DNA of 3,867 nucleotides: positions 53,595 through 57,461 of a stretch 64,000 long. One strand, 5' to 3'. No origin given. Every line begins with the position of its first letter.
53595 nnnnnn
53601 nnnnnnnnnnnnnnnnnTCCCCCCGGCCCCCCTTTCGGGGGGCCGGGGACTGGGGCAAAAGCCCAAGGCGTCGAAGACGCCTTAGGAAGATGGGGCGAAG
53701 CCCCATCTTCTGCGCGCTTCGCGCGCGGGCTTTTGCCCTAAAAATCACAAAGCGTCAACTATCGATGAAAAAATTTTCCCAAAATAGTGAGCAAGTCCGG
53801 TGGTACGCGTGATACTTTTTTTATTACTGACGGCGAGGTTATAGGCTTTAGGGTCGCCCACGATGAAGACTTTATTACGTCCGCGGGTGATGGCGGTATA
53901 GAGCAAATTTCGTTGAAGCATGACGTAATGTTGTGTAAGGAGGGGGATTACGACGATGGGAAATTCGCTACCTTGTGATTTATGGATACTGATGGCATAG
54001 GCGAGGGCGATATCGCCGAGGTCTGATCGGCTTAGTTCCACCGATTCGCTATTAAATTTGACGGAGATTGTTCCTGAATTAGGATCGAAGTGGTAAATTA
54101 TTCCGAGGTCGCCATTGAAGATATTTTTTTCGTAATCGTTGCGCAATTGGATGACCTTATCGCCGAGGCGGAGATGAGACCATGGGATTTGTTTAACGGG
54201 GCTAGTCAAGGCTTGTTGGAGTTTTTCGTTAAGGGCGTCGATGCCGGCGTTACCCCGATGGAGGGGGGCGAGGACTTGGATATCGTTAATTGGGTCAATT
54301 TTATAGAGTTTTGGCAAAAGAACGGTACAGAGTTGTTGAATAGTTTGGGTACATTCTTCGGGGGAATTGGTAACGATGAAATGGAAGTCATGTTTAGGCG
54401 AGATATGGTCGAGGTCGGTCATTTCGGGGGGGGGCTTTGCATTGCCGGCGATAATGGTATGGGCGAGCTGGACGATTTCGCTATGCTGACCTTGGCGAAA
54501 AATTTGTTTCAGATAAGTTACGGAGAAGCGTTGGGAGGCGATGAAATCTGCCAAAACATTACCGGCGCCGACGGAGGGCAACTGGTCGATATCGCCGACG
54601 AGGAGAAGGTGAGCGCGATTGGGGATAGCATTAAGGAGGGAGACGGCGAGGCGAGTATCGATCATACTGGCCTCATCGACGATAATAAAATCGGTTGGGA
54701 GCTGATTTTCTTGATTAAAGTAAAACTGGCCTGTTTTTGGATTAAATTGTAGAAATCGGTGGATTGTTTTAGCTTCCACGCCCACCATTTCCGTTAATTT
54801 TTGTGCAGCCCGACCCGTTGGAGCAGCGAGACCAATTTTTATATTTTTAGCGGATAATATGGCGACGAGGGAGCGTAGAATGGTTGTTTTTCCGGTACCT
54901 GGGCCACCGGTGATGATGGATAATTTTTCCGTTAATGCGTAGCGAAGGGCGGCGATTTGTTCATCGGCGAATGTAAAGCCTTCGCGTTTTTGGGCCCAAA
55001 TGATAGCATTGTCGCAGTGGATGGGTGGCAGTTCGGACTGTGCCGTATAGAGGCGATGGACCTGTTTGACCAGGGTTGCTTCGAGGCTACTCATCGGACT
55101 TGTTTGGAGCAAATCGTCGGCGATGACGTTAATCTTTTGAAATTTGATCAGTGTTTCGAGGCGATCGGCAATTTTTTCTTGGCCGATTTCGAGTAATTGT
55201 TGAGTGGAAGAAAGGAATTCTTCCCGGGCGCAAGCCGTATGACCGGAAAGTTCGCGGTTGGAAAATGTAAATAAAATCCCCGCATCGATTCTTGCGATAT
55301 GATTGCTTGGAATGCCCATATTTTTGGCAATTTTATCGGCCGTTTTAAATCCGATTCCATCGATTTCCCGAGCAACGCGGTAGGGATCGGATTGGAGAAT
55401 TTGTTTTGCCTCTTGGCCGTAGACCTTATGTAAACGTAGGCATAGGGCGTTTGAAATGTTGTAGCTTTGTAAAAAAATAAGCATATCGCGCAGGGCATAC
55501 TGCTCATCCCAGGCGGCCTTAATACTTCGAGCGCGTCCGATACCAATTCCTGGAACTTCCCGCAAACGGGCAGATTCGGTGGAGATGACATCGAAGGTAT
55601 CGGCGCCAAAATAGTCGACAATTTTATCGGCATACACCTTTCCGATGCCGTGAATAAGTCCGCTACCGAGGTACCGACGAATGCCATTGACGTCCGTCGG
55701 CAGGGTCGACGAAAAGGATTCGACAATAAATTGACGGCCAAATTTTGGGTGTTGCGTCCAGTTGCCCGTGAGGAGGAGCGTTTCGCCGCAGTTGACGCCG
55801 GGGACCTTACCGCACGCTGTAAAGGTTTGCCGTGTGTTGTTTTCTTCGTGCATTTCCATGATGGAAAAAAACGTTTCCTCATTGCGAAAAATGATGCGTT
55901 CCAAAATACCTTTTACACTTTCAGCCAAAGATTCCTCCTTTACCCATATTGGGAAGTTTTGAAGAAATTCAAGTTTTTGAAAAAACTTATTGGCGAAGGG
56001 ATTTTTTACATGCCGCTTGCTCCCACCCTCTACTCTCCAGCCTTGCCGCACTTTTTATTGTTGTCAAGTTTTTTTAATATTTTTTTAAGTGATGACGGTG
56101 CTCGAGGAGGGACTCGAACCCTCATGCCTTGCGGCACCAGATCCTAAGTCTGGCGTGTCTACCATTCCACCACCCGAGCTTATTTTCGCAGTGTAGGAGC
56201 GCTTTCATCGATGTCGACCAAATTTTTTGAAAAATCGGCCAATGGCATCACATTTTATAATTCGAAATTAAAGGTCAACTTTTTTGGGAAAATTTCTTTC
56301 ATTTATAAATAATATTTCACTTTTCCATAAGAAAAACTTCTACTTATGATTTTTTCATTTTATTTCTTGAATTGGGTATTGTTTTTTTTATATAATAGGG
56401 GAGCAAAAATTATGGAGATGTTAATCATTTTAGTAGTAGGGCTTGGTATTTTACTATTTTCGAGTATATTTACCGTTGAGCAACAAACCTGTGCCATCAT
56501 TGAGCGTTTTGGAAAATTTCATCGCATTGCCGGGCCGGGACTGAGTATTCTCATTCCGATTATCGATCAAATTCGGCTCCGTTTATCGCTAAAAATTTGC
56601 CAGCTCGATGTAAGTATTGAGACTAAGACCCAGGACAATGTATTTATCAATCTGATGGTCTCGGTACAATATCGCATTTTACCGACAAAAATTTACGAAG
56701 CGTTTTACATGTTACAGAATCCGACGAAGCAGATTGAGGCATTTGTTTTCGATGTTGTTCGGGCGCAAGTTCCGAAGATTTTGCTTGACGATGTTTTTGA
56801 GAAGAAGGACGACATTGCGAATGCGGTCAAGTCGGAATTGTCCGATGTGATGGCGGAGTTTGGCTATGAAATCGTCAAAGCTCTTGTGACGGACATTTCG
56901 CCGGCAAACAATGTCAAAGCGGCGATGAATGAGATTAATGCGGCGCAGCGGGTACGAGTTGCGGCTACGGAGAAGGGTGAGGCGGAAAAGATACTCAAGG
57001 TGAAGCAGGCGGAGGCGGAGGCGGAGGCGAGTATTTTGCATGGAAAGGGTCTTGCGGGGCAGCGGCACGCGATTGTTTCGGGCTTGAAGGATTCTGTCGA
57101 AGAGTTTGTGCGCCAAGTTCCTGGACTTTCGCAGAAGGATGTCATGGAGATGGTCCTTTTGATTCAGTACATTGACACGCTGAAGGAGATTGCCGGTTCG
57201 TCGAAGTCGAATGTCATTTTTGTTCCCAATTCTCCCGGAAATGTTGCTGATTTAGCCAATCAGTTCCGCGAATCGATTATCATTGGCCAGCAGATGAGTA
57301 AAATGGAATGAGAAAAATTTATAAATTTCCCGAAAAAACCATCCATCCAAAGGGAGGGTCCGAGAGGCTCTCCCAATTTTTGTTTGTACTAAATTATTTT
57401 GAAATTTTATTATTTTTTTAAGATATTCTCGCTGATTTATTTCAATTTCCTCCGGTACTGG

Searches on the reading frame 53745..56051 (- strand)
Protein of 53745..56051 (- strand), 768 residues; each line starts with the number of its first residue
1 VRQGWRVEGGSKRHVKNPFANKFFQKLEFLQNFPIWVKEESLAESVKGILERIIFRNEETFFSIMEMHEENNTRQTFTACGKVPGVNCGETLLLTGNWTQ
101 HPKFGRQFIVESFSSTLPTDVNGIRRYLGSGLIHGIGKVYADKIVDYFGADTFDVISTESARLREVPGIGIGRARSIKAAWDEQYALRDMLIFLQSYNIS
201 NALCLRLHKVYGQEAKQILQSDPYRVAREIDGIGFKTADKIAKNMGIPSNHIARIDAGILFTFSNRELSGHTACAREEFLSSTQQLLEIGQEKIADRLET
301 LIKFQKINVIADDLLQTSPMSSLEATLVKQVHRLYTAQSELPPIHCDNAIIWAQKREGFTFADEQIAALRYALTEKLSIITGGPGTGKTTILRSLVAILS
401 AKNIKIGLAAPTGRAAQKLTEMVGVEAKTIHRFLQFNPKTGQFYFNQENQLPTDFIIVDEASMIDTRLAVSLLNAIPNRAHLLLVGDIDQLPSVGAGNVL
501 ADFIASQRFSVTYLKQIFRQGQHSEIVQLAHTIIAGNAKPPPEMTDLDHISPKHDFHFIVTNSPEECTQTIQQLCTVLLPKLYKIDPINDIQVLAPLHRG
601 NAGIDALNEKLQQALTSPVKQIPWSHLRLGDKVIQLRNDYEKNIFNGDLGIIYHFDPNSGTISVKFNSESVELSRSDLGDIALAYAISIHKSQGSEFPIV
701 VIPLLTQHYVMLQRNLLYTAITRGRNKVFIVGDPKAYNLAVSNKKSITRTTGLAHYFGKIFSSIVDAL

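Call 11: search_protein_families(library=ncbifam, proteins=[window:53745-56051:-])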
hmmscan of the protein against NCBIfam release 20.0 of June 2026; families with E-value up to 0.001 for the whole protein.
window:53745-56051:- (768 aa): 11 families
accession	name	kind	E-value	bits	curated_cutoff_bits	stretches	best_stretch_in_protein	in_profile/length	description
TIGR01448.2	helicase_RecD2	equivalog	1.2e-240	800.5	500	1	48-755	1-711/713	SF1B family DNA helicase RecD2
TIGR01447.1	recD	equivalog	2.6e-86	290.5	310.15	1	308-746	101-588/597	exodeoxyribonuclease V subunit alpha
NF008127.0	PRK10875.1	equivalog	1.3e-59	202.3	671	2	365-504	161-321/619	exodeoxyribonuclease V subunit alpha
TIGR02768.1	TraA_Ti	equivalog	5.9e-32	110.8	590.45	1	316-748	319-731/751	Ti-type conjugative transfer relaxase TraA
NF010464.0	PRK13889.1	subfamily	9.8e-20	70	1015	2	316-521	302-501/992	conjugal transfer relaxase TraA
NF010402.0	PRK13826.1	subfamily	1.8e-16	59.3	1317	1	317-522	342-537/1102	Dtr system oriT relaxase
TIGR02760.1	TraI_TIGR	equivalog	2e-11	42.1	929.85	1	351-528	1012-1189/1960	conjugative transfer relaxase/helicase TraI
NF010263.0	PRK13709.1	equivalog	8.6e-11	39.9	2212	1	373-537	983-1147/1752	conjugative transfer relaxase/helicase TraI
NF040671.1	PLuB_AAA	exception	5.8e-08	30.6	999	1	425-509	937-1017/1256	PLuB system helicase-like protein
TIGR00376.1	TIGR00376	hypoth_equivalog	1.5e-06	26.9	348.9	1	363-425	161-224/639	IGHMBP2 family helicase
NF011057.0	PRK14489.1-2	subfamily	4.2e-05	23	541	1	367-409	194-236/363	bifunctional molybdenum cofactor guanylyltransferase MobA/molybdopterin-guanine dinucleotide biosynthesis adaptor protein MobB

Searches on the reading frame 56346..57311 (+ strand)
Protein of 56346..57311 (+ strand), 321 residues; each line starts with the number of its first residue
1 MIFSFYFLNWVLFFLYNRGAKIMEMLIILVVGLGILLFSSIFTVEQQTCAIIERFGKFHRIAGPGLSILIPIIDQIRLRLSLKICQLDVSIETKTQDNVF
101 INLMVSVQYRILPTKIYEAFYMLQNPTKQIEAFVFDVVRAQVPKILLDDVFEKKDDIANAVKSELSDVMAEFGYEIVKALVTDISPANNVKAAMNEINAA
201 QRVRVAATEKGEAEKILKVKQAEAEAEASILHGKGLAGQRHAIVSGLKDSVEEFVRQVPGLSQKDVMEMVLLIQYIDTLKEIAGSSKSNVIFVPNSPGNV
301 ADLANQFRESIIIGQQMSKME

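Call 11: search_protein_families(library=ncbifam, proteins=[window:56346-57311:+])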
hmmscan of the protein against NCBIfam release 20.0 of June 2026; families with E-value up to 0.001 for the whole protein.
window:56346-57311:+ (321 aa): 3 families
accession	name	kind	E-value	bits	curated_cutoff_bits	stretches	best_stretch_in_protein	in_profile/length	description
TIGR01933.1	hflK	equivalog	1.7e-22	80.1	159.4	1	41-292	1-247/261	FtsH protease activity modulator HflK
NF008181.0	PRK10930.1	equivalog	1.1e-10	40.9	660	1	34-288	90-340/419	FtsH protease activity modulator HflK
TIGR01932.1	hflC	equivalog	1.1e-08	34.4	134.4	1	25-156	4-145/318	protease modulator HflC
